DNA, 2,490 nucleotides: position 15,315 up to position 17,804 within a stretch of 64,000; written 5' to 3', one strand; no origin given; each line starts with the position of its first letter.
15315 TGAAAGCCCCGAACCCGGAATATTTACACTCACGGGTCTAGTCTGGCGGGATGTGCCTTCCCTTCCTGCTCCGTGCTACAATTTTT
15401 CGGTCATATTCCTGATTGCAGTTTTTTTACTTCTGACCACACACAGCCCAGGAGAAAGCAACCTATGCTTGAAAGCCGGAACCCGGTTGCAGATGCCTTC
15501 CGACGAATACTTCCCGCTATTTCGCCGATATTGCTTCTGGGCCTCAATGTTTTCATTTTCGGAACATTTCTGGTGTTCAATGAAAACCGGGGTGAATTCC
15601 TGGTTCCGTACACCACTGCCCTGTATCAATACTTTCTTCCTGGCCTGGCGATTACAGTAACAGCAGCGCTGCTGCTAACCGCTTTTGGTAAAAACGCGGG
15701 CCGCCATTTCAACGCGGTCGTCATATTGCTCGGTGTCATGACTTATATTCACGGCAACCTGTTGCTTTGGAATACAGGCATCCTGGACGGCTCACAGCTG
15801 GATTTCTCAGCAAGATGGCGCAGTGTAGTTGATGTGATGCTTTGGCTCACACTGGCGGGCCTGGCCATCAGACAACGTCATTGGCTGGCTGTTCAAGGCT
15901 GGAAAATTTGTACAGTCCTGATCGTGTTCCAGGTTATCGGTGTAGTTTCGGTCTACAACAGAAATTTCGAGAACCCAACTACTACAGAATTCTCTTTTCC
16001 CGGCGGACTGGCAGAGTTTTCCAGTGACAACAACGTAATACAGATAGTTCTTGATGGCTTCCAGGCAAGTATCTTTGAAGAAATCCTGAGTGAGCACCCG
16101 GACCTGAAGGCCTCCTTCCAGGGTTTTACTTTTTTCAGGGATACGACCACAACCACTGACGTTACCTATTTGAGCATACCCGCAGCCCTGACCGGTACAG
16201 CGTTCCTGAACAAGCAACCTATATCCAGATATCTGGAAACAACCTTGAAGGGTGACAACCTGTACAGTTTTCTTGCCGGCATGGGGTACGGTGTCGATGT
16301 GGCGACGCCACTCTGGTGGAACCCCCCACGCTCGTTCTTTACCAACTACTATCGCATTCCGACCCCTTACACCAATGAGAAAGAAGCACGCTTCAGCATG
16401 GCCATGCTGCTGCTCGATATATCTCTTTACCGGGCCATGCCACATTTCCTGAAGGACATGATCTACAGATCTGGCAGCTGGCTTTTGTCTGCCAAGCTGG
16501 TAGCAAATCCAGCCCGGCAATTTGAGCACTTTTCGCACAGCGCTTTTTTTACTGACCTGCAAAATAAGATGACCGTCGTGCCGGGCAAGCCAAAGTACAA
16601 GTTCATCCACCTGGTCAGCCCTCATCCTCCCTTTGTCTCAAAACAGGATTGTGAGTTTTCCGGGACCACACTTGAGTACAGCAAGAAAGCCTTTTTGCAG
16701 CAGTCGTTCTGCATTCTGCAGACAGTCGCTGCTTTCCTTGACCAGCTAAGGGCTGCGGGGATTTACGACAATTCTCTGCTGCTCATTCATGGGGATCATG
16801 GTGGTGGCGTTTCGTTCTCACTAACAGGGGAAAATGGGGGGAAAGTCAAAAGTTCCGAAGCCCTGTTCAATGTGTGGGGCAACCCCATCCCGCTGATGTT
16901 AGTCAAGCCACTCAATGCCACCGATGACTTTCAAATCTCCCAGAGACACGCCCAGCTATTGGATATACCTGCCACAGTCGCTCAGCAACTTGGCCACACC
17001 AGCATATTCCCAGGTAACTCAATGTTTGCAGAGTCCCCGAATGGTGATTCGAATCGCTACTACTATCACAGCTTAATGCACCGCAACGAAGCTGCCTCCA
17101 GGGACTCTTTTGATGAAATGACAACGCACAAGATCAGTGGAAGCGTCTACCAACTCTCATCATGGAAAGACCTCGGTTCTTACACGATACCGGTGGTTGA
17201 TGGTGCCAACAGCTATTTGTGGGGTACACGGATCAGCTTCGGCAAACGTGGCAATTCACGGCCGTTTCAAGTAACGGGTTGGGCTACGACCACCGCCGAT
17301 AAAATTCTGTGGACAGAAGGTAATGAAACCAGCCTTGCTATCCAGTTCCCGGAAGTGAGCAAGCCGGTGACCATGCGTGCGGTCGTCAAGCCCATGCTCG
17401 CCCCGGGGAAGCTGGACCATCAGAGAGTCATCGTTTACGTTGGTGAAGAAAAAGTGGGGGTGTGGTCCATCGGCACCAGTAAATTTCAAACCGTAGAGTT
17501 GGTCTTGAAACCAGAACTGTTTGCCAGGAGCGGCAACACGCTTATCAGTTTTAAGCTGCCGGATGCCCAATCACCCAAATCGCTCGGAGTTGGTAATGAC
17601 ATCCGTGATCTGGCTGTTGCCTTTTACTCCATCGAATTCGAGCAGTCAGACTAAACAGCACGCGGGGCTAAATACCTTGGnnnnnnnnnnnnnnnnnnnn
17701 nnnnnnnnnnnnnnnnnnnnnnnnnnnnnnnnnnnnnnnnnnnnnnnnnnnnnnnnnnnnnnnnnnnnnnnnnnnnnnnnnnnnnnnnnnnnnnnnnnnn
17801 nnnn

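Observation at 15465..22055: Uncharacterised membrane module around tadA: two polytopic sulfatase-fold paralogues, a kinase-like/methyltransferase fusion and a 67-aa membrane peptide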

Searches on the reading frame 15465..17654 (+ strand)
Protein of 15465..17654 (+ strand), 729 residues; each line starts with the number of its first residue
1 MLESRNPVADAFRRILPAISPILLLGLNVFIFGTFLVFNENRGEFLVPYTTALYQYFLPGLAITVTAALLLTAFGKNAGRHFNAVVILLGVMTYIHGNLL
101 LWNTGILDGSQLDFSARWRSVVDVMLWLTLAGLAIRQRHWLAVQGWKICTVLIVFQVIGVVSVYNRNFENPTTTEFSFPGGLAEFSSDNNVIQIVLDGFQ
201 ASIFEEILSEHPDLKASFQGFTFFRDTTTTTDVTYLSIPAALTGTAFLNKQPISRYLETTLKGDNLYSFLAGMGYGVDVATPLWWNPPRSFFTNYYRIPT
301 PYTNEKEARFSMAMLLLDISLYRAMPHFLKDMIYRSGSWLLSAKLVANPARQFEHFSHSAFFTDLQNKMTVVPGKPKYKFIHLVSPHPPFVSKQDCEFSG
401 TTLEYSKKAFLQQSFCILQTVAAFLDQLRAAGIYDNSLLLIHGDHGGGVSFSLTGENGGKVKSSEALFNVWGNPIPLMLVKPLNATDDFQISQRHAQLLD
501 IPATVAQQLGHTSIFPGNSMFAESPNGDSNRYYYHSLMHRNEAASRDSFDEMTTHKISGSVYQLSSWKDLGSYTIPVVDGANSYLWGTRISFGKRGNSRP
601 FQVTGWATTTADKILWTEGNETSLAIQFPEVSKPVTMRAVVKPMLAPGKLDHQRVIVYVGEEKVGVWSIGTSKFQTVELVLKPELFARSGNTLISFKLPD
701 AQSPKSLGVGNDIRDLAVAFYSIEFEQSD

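Call 3: search_protein_families(library=pfam, proteins=[window:15465-17654:+], max_evalue=0.1)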
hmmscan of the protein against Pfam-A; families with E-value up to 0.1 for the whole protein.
window:15465-17654:+ (729 aa): 1 family
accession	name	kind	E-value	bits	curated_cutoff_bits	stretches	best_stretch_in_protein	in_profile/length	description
PF00884.28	Sulfatase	-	6.6e-13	49.1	25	1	190-510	2-300/301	Sulfatase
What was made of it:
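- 15465..17654 (+): P1: 729-aa polytopic membrane protein of the alkaline-phosphatase (AP) superfamily, 'P1-type' subfamily. It converges on the NoeA-like gene. PF00884 E 7e-13 over residues 190-510 (call 3).
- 16032..16994 (+): P1 catalytic AP-superfamily domain, predicted to face the periplasm. Pfam Sulfatase match over residues 190-510 (call 3).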

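Call 4: search_protein_families(library=ncbifam, proteins=[window:15465-17654:+], max_evalue=0.1)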
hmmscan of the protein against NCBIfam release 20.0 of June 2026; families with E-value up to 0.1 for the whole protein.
window:15465-17654:+ (729 aa): 2 families
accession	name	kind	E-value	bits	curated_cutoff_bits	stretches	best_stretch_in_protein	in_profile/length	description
NF053595.1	LptchSynLtaSGpos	equivalog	1.1e-06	27.6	970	1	361-447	380-467/626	lipoteichoic acid synthase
NF045661.1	HdlasePehA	equivalog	0.0036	16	900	0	347-393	171-218/506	phosphoric/sulfuric ester hydrolase PehA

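Call 19: search_solved_structures(query=window:15465-17654:+, max_evalue=0.01)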
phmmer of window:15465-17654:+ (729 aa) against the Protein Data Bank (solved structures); distinct sequences matched with E-value up to 0.01: 4.
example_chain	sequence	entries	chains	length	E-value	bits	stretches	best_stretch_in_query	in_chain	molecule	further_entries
4uoo_A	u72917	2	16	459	1.5e-06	29.7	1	361-451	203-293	LIPOTEICHOIC ACID SYNTHASE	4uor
2w5q_A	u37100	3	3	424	0.00015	23.2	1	327-447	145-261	PROCESSED GLYCEROL PHOSPHATE LIPOTEICHOIC ACID SYNTHASE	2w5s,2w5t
2w5r_A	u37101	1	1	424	0.00015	23.2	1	327-447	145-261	PROCESSED GLYCEROL PHOSPHATE LIPOTEICHOIC ACID SYNTHASE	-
2w8d_A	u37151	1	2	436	0.0034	18.7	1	361-447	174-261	PROCESSED GLYCEROL PHOSPHATE LIPOTEICHOIC ACID SYNTHASE 2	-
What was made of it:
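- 16032..16994 (+): PDB sequence hits to lipoteichoic acid synthase LtaS, E 1.5e-6 (call 19).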

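Call 81: search_protein_families(library=pfam, alignment_id=A6, max_evalue=0.01)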
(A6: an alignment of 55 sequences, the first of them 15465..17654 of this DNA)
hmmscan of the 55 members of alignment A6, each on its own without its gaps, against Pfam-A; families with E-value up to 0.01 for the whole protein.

A. member 1, window:15465-17654:+ (729 aa): 1 family
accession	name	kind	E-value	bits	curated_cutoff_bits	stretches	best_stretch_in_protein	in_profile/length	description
PF00884.28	Sulfatase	-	6.6e-13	49.1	25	1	190-510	2-300/301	Sulfatase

B. families by the number of members that match (of 55 scanned): 7 families
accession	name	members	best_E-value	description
PF00884.28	Sulfatase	54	1e-24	Sulfatase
PF01663.27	Phosphodiest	46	4.9e-11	Type I phosphodiesterase / nucleotide pyrophosphatase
PF02995.22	DUF229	12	5.9e-06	Protein of unknown function (DUF229)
PF16347.10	SGSH_C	9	6.1e-05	N-sulphoglucosamine sulphohydrolase, C-terminal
PF01676.23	Metalloenzyme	4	3.9e-06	Metalloenzyme superfamily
PF22895.2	DUF7024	1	0.00046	Domain of unknown function (DUF7024)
PF13886.12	TM7S3_TM198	1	0.0036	TM7S3/TM198-like domain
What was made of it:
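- Closest known: EptA/MCR-1, LtaS, OpgB, BcsG: polytopic AP-superfamily phosphotransferases. Different: There is an extra C-terminal domain of about 200 aa with no known family (call 81).
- Tried and rejected: One DUF7024 hit in 55 members (call 81).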

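Call 85: list_cluster_members(proteins=[P0001, window:15465-17654:+, window:19995-22055:+, window:19098-19301:-])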
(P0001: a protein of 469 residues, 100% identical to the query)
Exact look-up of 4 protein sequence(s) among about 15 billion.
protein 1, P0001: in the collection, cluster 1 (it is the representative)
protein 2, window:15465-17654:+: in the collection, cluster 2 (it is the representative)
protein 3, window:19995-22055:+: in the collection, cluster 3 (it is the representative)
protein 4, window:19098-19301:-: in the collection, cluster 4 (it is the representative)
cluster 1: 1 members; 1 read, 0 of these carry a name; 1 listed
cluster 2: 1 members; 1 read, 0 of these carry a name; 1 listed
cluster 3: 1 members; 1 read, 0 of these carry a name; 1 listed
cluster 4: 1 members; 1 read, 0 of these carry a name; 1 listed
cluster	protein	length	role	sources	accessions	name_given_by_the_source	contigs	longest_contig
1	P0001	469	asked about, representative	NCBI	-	-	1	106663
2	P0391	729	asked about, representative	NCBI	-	-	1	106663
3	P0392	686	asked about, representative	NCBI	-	-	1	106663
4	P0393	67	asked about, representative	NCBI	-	-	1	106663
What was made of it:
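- Checked: NCBI's gene calls give the same lengths, 729, 469, 67 and 686 aa (call 85).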

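Call 96: find_homologous_proteins(query=window:15465-17654:+, max_evalue=1e-10)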
Query window:15465-17654:+ (729 aa): 92 proteins with E <= 1e-10 among 8000 candidates.
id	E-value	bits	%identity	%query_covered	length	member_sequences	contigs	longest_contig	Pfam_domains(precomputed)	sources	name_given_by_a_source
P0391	0.0e+0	1675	100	100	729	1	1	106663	PF00884.29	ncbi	-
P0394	0.0e+0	1249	72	100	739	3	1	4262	PF00884.29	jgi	-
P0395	0.0e+0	1029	60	100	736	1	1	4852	PF00884.29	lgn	-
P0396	0.0e+0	1025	60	100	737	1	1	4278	PF00884.29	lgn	-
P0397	5.5e-288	975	58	100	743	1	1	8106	PF00884.29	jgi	jgi:hypothetical protein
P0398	2.3e-283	960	57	98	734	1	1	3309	PF00884.29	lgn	-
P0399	4.1e-276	936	56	100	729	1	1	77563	PF00884.29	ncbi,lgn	-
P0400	2.9e-272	923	55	100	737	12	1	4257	PF00884.29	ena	-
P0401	7.0e-272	922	55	100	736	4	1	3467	PF00884.29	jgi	jgi:hypothetical protein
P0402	2.0e-269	914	54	100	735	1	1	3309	PF00884.29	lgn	-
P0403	6.8e-260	882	54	95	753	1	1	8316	PF00884.29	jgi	-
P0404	1.3e-253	861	53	99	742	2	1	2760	PF00884.29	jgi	jgi:hypothetical protein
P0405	3.0e-237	807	49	99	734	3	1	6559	PF00884.29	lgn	-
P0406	4.6e-235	800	50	95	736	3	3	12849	PF00884.29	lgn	-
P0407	1.3e-233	795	50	98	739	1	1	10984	PF00884.29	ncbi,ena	-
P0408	2.5e-232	791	50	95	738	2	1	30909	PF00884.29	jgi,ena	-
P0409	9.8e-230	783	48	98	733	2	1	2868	PF00884.29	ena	-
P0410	1.1e-228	779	49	97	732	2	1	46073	PF00884.29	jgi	-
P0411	3.9e-226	771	49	97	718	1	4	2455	PF00884.29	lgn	-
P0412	1.3e-221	756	47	98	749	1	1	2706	PF00884.29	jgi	jgi:hypothetical protein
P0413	9.2e-221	753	48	99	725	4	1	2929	PF00884.29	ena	-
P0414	5.2e-219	747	47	98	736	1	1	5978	PF00884.29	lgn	-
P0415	1.0e-218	746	49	97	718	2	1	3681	PF00884.29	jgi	-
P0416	4.0e-217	741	47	99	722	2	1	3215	PF00884.29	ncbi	-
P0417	1.1e-216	739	47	98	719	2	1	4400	PF00884.29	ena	-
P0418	8.9e-215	733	47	96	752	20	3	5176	PF00884.29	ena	-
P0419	4.9e-213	727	47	96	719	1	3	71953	PF00884.29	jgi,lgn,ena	-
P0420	1.8e-208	712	45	99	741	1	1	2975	PF00884.29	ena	-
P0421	7.9e-208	710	45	96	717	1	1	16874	PF00884.29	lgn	-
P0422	4.8e-207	708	44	97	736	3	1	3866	PF00884.29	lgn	-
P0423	1.5e-206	706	45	99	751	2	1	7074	PF00884.29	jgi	jgi:hypothetical protein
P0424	1.5e-205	703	49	87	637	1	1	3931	PF00884.29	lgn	-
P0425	1.8e-204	699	45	98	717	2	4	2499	PF00884.29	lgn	-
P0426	1.1e-203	696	44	98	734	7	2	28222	PF00884.29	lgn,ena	-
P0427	1.7e-198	679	44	99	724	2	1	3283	PF00884.29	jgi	jgi:hypothetical protein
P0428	3.7e-197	675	44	95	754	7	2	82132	PF00884.29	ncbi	-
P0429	4.8e-196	671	43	97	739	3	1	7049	PF00884.29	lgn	-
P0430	2.7e-194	665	42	100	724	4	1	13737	PF00884.29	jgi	-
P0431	4.1e-194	665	43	100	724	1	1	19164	PF00884.29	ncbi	ncbi:MAG: sulfatase-like hydrolase/transferase [Xanthomonadales bacterium]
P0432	6.3e-194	664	42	98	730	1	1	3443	PF00884.29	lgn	-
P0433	1.0e-193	663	43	97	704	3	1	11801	PF00884.29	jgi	jgi:hypothetical protein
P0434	2.5e-193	662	43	98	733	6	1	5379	PF00884.29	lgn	-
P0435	5.5e-193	661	43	97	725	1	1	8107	PF00884.29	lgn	-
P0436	2.1e-192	659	43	97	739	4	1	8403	PF00884.29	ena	-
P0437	1.6e-191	656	48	83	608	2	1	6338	PF00884.29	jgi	jgi:hypothetical protein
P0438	9.5e-191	654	56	70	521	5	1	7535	PF00884.29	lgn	-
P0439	9.5e-189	647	43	95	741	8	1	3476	PF00884.29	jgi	jgi:hypothetical protein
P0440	1.6e-188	646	42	100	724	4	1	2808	PF00884.29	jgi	jgi:hypothetical protein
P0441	3.9e-187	642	42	97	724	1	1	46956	PF00884.29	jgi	jgi:hypothetical protein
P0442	3.8e-186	638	43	96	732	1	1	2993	PF00884.29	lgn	-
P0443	7.4e-185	634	42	96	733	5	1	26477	PF00884.29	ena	-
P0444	4.2e-184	632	41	97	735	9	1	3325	PF00884.29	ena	-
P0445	4.5e-184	632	44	91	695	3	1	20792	PF00884.29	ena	-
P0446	6.9e-184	631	42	96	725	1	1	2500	PF00884.29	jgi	jgi:hypothetical protein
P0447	1.0e-179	617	40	97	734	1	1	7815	PF00884.29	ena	-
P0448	3.5e-175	602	40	96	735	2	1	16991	PF00884.29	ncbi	ncbi:MAG: sulfatase-like hydrolase/transferase [Pseudomonadota bacterium]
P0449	8.8e-174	598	42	96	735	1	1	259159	PF00884.29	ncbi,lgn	-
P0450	1.1e-170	587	40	95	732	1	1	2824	PF00884.29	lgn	-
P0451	1.6e-111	392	31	96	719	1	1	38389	PF00884.29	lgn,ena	-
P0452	1.7e-101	359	32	98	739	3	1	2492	PF00884.29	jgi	-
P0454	2.7e-94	335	29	98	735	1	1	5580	PF00884.29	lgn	-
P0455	1.7e-91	326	30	98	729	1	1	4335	PF00884.29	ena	-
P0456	1.5e-89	319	33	78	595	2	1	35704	PF00884.29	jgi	jgi:Sulfatase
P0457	2.0e-86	309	28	97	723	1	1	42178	PF00884.29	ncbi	-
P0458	1.5e-85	306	32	77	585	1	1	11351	PF00884.29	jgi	jgi:hypothetical protein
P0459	1.7e-85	306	32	76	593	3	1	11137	PF00884.29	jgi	jgi:hypothetical protein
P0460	3.1e-82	295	30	98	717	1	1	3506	PF00884.29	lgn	-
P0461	1.7e-81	292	29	98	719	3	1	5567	PF00884.29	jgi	jgi:hypothetical protein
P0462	2.2e-81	292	31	77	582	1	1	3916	PF00884.29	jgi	jgi:hypothetical protein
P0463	5.9e-76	274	29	90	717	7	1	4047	PF00884.29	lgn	-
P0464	9.8e-73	264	30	94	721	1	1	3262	PF00884.29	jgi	jgi:hypothetical protein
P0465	7.8e-70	254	30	75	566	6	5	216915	PF00884.29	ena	-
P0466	4.6e-68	248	30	74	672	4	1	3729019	PF00884.29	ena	-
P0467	6.8e-67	244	30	76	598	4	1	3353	PF00884.29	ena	-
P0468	1.6e-66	243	27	98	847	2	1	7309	PF00884.29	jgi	-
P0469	3.4e-66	242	29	75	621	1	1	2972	PF00884.29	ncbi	-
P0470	7.5e-66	241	31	67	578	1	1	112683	PF00884.29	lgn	-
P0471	1.3e-65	240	29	78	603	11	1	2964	PF00884.29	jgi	jgi:hypothetical protein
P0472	2.4e-64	236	28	75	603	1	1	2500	PF00884.29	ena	-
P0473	5.2e-64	235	28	78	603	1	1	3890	PF00884.29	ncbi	-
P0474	1.0e-61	227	31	68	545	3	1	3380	PF00884.29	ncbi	ncbi:MAG: sulfatase-like hydrolase/transferase, partial [Acidiferrobacterales bacterium]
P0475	2.2e-60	223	29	76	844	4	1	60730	PF00884.29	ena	-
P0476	3.5e-58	215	28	71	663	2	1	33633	PF00884.29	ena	-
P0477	3.8e-57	212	29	75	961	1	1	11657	PF00884.29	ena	-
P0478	5.7e-55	205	28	76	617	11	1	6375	PF00884.29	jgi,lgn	-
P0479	9.4e-53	197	27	80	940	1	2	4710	PF00884.29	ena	-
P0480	4.8e-49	185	27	74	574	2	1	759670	PF00884.29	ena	-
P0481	5.5e-23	99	28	47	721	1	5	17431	PF13606.13,PF13857.13,PF12796.14,PF00023.37,PF13637.13,PF00884.29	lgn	-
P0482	1.1e-22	98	26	50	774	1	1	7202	PF13606.13,PF13857.13,PF23745.2,PF12796.14,PF00023.37,PF13637.13,PF00884.29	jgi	jgi:ankyrin repeat protein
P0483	1.8e-17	81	27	44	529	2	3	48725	PF00884.29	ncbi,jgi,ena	ncbi:MAG TPA: sulfatase-like hydrolase/transferase [Vicinamibacteria bacterium]|jgi:hypothetical pro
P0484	3.5e-12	63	26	47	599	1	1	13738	PF00884.29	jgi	jgi:hypothetical protein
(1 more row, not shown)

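Call 97: find_encoding_contigs(protein=P0399, flank=6000, max_places=1)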
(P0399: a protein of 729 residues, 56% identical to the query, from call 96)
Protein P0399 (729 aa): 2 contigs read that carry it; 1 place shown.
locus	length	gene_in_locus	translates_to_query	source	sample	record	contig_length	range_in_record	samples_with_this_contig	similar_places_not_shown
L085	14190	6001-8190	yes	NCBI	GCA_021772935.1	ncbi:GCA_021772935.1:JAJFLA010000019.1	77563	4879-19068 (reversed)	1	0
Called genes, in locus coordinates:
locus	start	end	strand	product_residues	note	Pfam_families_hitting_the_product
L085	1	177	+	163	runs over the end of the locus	PF13673:Acetyltransf_10, PF13508:Acetyltransf_7 (weak)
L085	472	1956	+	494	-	PF00171:Aldedh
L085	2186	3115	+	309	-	PF01546:Peptidase_M20, PF07687:M20_dimer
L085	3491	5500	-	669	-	-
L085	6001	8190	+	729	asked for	PF00884:Sulfatase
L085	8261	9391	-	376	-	-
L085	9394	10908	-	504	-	PF03062:MBOAT, PF13813:MBOAT_2 (weak)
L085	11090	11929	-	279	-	-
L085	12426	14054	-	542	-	PF24269:DUF7467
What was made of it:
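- A 56%-identical P1 homologue occurs without any NoeA-like gene, next to an MBOAT acyltransferase (L085; call 97).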

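Call 98: find_encoding_contigs(protein=P0449, flank=6000, max_places=1)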
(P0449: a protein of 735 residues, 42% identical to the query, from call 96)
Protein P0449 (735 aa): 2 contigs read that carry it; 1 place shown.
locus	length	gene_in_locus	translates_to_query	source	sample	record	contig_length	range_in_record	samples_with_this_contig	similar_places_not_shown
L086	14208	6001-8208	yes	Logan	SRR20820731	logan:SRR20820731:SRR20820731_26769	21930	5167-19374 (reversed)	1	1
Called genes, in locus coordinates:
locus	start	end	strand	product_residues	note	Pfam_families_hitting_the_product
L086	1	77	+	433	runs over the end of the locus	PF06123:CreD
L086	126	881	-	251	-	-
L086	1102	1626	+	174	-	PF19780:DUF6265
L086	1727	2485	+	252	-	-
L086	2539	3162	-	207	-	-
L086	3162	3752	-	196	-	-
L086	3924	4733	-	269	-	PF02265:S1-P1_nuclease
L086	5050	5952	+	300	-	PF13489:Methyltransf_23, PF08241:Methyltransf_11, PF13649:Methyltransf_25 (faint), PF13847:Methyltransf_31 (faint)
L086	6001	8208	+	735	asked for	PF00884:Sulfatase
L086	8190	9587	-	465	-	-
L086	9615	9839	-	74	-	-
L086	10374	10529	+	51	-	-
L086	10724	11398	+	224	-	PF13505:OMP_b-brl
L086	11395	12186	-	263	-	PF04397:LytTR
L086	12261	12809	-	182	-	PF08212:Lipocalin_2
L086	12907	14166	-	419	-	PF13428:TPR_14 (faint), PF14559:TPR_19 (faint)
